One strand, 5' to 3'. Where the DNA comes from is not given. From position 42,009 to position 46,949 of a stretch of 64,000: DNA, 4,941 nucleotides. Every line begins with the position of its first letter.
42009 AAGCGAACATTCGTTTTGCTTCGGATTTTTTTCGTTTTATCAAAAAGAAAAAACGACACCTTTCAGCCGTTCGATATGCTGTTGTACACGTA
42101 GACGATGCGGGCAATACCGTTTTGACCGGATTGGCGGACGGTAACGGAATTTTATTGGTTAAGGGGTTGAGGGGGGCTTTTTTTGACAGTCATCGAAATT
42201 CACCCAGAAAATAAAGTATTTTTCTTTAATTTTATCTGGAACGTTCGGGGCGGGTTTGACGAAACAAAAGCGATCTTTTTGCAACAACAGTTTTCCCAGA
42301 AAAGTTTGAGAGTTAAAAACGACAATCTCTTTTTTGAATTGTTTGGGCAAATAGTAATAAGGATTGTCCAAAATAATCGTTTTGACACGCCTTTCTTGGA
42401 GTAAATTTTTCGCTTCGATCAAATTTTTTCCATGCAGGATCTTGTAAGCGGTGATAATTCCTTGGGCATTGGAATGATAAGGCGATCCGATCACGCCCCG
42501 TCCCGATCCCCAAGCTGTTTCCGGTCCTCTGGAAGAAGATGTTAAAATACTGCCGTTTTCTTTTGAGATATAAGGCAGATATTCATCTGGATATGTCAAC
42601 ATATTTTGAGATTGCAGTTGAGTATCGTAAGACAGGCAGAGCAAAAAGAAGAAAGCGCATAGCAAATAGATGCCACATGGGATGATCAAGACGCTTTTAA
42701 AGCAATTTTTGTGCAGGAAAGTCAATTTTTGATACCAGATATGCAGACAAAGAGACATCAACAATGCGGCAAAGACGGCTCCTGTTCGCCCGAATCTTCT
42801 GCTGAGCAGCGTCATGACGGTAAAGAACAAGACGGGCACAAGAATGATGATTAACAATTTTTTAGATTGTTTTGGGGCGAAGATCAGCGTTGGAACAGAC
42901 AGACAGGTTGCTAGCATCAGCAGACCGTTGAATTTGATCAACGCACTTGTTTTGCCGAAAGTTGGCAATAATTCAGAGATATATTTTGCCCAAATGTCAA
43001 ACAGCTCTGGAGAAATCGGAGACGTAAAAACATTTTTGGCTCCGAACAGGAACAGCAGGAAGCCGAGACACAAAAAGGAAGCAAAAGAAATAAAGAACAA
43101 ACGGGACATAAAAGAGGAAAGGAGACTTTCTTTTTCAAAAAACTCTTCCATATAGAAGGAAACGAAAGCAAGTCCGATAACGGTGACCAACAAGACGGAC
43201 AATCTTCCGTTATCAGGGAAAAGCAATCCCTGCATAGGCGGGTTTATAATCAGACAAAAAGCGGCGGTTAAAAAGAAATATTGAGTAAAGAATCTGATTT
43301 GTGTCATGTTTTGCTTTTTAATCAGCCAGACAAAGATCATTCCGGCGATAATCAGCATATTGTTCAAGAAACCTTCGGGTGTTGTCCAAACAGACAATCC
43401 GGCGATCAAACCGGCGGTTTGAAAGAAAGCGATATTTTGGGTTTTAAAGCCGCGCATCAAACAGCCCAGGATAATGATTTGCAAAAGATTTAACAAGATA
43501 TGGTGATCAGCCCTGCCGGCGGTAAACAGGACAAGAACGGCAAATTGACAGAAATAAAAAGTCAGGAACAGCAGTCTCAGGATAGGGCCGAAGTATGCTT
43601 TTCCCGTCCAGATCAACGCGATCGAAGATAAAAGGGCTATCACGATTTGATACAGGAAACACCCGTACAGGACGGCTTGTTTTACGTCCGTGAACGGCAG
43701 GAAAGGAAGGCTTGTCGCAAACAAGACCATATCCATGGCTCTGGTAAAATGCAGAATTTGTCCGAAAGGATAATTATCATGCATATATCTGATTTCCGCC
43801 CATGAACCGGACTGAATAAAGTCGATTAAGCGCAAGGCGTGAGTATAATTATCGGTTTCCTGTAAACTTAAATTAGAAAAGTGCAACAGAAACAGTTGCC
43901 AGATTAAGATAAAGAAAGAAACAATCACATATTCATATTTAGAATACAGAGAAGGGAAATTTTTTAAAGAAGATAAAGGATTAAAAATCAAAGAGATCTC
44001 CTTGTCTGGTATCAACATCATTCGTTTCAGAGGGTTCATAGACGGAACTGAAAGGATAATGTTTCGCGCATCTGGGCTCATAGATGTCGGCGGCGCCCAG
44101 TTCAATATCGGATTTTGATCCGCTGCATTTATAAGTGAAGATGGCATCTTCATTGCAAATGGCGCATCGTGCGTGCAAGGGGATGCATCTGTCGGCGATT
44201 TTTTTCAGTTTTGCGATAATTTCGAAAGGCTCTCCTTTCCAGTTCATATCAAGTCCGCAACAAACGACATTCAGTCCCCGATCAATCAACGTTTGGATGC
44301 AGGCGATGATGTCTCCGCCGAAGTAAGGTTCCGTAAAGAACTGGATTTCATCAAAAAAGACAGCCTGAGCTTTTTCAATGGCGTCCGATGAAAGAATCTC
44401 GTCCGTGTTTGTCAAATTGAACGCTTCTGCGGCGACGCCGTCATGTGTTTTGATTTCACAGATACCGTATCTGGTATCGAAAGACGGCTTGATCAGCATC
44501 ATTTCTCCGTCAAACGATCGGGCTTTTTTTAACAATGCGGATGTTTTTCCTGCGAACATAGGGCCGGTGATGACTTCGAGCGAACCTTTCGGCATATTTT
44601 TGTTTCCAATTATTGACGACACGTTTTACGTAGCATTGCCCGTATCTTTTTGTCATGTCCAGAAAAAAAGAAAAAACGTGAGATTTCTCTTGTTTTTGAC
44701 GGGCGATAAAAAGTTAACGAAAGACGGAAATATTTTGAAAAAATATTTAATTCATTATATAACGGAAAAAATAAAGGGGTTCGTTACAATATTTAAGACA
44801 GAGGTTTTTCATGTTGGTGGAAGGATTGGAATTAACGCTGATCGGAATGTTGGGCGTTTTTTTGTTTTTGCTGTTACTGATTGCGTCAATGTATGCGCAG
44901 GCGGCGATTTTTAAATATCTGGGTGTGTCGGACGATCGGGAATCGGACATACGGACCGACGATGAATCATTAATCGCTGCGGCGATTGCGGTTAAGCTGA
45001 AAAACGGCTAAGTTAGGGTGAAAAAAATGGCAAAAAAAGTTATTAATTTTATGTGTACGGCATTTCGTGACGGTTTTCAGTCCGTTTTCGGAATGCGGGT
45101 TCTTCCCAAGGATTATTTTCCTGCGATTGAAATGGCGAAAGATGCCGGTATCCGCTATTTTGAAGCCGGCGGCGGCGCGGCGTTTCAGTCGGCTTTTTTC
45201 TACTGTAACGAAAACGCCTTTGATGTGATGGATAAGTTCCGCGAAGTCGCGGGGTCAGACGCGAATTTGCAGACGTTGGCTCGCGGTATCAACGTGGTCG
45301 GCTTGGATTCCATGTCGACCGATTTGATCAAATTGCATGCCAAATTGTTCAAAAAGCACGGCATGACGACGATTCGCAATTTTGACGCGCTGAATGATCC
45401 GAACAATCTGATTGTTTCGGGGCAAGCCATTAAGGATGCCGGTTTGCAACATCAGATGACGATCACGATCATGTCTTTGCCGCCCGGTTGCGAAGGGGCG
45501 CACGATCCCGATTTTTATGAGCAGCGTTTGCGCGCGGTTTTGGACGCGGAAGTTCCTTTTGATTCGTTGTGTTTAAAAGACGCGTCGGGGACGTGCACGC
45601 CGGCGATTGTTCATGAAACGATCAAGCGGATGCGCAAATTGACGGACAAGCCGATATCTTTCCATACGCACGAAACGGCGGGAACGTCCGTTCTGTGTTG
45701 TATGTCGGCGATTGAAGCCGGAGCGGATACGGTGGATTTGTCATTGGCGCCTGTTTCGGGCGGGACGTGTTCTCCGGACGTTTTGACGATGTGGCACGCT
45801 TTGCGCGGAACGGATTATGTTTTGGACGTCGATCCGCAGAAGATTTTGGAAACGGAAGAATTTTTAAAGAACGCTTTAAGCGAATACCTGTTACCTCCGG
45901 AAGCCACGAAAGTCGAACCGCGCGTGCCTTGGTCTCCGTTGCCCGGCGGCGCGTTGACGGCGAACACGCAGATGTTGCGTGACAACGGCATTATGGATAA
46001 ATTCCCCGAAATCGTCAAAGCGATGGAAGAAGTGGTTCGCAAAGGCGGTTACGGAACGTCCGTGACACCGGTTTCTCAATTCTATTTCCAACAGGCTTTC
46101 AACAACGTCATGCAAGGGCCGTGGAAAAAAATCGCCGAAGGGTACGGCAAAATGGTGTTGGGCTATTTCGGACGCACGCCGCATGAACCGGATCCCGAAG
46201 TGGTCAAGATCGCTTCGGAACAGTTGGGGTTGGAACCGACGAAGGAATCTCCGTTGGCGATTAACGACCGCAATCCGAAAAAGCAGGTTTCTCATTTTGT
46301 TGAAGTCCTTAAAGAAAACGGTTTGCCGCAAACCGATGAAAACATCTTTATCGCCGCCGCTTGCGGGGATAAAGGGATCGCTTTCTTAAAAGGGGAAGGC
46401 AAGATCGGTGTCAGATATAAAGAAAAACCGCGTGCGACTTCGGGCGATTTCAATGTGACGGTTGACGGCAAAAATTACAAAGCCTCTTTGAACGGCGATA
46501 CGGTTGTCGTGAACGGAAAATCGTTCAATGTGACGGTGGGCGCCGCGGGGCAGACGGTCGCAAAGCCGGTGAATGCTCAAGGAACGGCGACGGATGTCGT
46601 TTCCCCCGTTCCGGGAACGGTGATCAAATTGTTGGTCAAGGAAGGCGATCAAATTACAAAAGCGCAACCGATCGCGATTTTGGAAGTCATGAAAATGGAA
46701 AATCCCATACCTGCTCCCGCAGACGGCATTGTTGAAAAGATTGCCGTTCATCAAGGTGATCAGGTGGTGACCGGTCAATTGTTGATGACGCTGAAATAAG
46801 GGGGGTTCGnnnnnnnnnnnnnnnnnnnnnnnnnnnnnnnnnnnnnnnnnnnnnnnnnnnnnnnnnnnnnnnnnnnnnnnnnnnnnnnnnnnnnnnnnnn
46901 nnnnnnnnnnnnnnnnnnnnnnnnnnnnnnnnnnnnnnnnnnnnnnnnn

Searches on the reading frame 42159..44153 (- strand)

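Call 51: search_protein_families(library=pfam, proteins=[window:42159-44153:-], max_evalue=0.001)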
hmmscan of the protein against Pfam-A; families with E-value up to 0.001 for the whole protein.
window:42159-44153:- (664 aa): 0 families

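Call 66: search_protein_families(library=ncbifam, proteins=[window:42159-44153:-], max_evalue=1)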
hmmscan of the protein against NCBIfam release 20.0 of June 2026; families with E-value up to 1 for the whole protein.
window:42159-44153:- (664 aa): 1 family
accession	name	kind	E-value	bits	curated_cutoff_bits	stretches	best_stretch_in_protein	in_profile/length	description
TIGR04154.1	archaeo_STT3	subfamily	0.29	9.4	450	1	127-474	60-437/831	oligosaccharyl transferase, archaeosortase A system-associated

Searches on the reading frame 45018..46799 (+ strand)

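Call 51: search_protein_families(library=pfam, proteins=[window:45018-46799:+], max_evalue=0.001)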
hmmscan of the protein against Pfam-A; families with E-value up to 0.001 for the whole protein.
window:45018-46799:+ (593 aa): 4 families
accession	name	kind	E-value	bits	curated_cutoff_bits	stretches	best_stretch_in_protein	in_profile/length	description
PF02436.23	PYC_OADA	-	1.9e-29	103.3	27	1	306-487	4-197/201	Conserved carboxylase domain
PF00364.28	Biotin_lipoyl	-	3.5e-20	72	22.1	1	526-592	2-73/73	Biotin-requiring enzyme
PF13533.13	Biotin_lipoyl_2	-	9.5e-11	41.7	29.8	1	566-592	5-31/32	Biotin-lipoyl like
PF00682.25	HMGL-like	-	5.1e-09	36.4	29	1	182-282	157-259/260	HMGL-like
